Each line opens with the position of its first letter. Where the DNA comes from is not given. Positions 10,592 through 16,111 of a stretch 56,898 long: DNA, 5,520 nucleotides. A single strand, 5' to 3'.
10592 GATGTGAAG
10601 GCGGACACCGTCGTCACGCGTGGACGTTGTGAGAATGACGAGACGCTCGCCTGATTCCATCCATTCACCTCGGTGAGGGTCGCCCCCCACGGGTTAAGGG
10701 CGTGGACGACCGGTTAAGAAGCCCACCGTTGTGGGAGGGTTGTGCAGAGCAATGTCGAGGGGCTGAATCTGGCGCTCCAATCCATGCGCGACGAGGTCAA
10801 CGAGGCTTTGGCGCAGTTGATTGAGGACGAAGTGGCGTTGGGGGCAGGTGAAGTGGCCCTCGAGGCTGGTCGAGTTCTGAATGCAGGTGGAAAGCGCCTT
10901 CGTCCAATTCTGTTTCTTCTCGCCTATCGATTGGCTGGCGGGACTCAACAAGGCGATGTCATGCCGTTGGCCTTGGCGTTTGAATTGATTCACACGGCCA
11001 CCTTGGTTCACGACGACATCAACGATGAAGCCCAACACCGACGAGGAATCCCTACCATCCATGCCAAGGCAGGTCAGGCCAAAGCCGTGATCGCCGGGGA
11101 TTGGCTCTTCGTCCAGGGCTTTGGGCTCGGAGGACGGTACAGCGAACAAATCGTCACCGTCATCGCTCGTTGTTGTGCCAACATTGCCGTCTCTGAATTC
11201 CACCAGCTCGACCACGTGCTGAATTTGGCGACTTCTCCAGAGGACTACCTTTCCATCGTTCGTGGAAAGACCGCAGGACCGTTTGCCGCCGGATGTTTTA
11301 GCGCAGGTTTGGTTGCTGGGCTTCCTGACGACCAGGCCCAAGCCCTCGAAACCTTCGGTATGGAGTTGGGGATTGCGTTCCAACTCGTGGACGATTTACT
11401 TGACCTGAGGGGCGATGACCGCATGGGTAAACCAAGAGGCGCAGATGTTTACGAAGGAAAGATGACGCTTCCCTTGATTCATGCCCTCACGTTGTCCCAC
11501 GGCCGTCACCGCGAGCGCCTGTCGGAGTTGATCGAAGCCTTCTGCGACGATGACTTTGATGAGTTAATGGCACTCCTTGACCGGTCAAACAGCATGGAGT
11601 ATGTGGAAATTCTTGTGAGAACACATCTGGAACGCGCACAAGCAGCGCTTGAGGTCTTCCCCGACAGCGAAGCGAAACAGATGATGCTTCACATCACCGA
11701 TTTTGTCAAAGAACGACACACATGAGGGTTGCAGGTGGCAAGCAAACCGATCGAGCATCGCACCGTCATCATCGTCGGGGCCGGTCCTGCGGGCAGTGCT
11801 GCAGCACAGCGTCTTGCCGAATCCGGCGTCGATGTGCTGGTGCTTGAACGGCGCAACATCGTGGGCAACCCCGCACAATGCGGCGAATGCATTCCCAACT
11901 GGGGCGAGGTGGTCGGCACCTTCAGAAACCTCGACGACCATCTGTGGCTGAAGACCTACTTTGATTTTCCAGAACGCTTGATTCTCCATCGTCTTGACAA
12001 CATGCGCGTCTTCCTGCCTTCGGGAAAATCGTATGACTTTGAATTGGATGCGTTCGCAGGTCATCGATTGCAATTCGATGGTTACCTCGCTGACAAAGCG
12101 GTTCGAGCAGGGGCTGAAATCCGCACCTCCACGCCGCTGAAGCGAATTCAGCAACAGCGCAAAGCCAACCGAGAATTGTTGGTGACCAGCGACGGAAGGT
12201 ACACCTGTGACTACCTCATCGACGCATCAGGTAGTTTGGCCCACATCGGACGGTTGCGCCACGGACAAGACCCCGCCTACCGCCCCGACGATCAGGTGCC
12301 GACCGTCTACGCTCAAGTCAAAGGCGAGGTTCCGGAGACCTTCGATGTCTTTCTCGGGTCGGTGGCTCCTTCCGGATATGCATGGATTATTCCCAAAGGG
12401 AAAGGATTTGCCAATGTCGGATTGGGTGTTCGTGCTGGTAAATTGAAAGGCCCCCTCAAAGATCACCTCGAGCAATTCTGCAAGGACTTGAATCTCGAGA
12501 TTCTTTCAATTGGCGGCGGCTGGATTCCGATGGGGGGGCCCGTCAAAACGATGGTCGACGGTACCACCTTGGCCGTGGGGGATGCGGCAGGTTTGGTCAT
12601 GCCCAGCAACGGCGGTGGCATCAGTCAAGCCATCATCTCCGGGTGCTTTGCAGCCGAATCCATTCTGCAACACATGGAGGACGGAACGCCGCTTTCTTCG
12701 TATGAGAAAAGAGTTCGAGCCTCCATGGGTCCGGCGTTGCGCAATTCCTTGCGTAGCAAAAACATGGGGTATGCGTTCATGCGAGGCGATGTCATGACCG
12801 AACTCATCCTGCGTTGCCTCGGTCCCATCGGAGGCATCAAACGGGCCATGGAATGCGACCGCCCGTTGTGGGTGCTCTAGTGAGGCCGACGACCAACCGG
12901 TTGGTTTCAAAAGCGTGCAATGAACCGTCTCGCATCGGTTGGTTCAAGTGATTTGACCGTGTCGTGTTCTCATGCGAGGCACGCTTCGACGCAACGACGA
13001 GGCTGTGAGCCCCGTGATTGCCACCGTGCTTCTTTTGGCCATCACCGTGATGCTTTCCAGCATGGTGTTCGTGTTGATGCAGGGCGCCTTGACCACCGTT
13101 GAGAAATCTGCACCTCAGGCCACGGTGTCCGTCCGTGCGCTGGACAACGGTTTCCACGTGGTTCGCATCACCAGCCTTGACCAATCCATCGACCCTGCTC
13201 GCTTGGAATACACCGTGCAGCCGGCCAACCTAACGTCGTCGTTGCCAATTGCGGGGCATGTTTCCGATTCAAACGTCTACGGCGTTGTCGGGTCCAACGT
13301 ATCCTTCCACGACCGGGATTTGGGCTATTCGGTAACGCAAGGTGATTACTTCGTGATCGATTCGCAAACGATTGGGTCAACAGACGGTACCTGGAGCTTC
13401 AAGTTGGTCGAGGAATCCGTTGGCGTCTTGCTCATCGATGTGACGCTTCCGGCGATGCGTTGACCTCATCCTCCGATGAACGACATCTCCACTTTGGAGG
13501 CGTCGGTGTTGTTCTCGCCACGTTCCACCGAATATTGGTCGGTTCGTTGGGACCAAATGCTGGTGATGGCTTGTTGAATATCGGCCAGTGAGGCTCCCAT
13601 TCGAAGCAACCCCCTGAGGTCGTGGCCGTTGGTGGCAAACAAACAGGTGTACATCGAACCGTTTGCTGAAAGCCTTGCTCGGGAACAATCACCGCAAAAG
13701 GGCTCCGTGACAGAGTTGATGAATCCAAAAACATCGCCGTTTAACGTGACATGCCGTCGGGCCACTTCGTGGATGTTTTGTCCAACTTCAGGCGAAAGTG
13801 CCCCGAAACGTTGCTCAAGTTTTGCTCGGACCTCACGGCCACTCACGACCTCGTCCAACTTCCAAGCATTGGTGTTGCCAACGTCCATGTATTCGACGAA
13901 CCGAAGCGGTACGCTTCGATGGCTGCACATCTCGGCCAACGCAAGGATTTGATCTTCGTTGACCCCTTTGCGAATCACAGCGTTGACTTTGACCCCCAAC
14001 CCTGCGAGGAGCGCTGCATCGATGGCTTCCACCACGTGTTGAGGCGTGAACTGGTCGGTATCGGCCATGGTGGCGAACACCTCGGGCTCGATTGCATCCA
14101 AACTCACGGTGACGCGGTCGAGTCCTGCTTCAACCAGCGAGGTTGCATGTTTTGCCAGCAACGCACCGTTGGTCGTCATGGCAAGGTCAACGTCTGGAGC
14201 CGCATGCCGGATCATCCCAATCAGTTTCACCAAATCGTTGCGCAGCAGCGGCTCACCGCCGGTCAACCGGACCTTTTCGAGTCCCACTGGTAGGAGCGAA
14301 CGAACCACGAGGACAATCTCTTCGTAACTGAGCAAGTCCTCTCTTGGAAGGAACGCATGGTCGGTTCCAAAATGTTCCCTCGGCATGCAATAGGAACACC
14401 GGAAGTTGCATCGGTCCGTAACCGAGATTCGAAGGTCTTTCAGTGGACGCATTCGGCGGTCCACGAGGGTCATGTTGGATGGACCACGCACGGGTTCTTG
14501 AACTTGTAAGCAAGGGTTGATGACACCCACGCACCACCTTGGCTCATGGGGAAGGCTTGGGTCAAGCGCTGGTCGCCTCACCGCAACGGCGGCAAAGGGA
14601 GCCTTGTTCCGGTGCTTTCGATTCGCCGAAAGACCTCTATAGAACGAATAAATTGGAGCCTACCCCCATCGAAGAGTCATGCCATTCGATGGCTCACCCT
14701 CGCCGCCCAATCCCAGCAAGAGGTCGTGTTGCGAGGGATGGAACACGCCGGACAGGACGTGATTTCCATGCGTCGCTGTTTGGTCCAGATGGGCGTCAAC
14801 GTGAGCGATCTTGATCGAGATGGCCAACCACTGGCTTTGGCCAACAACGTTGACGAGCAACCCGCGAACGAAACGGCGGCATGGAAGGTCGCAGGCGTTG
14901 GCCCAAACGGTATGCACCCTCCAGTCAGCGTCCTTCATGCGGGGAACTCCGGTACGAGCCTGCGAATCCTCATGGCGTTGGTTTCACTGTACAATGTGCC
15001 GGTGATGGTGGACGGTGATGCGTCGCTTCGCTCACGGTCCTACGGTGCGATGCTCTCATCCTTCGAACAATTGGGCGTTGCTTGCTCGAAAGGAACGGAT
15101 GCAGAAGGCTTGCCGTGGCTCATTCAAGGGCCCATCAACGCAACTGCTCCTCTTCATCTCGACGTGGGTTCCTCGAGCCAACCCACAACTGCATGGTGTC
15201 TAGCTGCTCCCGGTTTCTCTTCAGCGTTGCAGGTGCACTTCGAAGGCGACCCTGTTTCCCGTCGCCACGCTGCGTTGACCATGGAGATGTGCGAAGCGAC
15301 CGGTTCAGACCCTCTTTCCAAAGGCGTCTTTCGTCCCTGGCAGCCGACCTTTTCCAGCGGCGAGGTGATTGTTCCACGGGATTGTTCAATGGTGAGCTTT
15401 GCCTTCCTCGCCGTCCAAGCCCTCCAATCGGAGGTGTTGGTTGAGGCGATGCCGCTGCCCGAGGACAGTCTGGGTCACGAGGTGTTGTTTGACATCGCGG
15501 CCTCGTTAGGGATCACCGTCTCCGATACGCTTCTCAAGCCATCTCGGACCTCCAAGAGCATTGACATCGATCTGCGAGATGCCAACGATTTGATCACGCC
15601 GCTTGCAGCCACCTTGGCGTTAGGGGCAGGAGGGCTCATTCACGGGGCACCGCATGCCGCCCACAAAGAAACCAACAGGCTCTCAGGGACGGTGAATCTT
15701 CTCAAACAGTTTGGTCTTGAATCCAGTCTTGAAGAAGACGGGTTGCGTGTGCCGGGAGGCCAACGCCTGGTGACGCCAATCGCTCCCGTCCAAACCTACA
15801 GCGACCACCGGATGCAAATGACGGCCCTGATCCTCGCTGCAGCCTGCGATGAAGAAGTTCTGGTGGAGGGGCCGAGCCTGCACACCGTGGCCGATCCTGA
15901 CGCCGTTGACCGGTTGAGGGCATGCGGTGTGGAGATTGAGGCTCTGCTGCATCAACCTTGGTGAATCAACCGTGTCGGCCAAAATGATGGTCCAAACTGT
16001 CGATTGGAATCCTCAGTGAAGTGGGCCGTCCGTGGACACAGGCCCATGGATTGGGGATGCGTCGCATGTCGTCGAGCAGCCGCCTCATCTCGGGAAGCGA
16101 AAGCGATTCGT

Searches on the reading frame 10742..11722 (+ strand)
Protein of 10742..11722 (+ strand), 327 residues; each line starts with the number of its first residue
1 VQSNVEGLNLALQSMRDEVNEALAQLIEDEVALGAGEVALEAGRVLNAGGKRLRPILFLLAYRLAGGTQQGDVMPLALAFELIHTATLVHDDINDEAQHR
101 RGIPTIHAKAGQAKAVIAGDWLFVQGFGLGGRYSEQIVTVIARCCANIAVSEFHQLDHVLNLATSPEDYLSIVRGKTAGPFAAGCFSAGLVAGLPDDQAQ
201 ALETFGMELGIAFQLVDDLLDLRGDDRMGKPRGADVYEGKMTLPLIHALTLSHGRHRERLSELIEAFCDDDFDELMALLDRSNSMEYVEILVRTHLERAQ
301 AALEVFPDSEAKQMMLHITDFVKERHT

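Call 24: search_protein_families(library=pfam, proteins=[window:10742-11722:+], max_evalue=0.001)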
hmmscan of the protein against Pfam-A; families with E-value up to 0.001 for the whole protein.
window:10742-11722:+ (327 aa): 1 family
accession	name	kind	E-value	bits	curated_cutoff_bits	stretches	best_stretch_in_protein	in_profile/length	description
PF00348.22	polyprenyl_synt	-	1.6e-59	201.6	27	1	45-274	11-246/251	Polyprenyl synthetase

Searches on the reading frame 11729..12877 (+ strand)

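Call 24: search_protein_families(library=pfam, proteins=[window:11729-12877:+], max_evalue=0.001)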
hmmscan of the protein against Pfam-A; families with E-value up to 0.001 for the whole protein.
window:11729-12877:+ (383 aa): 14 families
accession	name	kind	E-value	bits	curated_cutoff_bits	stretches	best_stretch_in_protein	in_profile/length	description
PF22578.2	GGR_cat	-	1.7e-13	50.7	27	1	200-254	15-71/88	Geranylgeranyl reductase catalytic domain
PF01266.30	DAO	-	2.5e-13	50.7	27.9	2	13-46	2-35/353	FAD dependent oxidoreductase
PF01494.25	FAD_binding_3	-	1.4e-12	48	22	1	12-43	3-34/349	FAD binding domain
PF05834.18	Lycopene_cycl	-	1.2e-11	44.8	23.4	1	13-175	2-147/380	Lycopene cyclase protein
PF13450.12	NAD_binding_8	-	5.7e-09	36.6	21.9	1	15-46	1-32/68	NAD(P)-binding Rossmann-like domain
PF07992.20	Pyr_redox_2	-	2.2e-08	34.3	26.1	1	12-170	2-110/291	Pyridine nucleotide-disulphide oxidoreductase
PF13738.12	Pyr_redox_3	-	9.7e-08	32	30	1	14-45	1-33/305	Pyridine nucleotide-disulphide oxidoreductase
PF03486.20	HI0933_like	-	1.7e-07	31.4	50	1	12-46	2-36/244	HI0933-like protein Rossmann domain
PF04820.20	Trp_halogenase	-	2.7e-07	30.2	21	0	111-330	155-372/458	Tryptophan halogenase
PF12831.13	FAD_oxidored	-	5.7e-06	26.3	27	1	13-46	2-35/416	FAD dependent oxidoreductase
PF01593.30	Amino_oxidase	-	4.3e-05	23.4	19.8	0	21-46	2-27/443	Flavin containing amine oxidoreductase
PF01946.23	Thi4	-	6.5e-05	22.7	26.2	1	12-47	19-55/235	Thi4 family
PF00890.30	FAD_binding_2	-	0.00022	21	20.4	1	13-42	2-31/414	FAD binding domain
PF01134.28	GIDA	-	0.00029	20.5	22.1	1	12-53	1-37/391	Glucose inhibited division protein A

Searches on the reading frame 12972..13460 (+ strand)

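Call 24: search_protein_families(library=pfam, proteins=[window:12972-13460:+], max_evalue=0.001)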
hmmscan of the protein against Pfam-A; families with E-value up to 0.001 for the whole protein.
window:12972-13460:+ (163 aa): 1 family
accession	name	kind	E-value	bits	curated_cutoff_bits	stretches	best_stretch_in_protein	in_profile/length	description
PF07790.16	Pilin_N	-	2.7e-10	41.4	25.2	1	10-68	1-58/78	Archaeal Type IV pilin, N-terminal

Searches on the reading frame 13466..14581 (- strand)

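Call 24: search_protein_families(library=pfam, proteins=[window:13466-14581:-], max_evalue=0.001)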
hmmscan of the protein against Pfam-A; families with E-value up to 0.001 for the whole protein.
window:13466-14581:- (371 aa): 3 families
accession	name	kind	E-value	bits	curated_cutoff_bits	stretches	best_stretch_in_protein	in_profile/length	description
PF06463.18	Mob_synth_C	-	8e-32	110.3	37.4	1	226-351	3-127/128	Molybdenum Cofactor Synthesis C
PF04055.27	Radical_SAM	-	5.1e-30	105.3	29.5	1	52-218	1-165/166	Radical SAM superfamily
PF13353.11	Fer4_12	-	5.4e-05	23.9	22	1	57-161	14-113/137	4Fe-4S single cluster domain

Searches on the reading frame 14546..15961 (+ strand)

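Call 24: search_protein_families(library=pfam, proteins=[window:14546-15961:+], max_evalue=0.001)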
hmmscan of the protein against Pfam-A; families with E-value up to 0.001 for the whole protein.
window:14546-15961:+ (472 aa): 1 family
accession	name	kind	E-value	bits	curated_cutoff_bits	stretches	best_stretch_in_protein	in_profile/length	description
PF00275.25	EPSP_synthase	-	6.7e-39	134.2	22.8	1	39-452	13-412/417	EPSP synthase (3-phosphoshikimate 1-carboxyvinyltransferase)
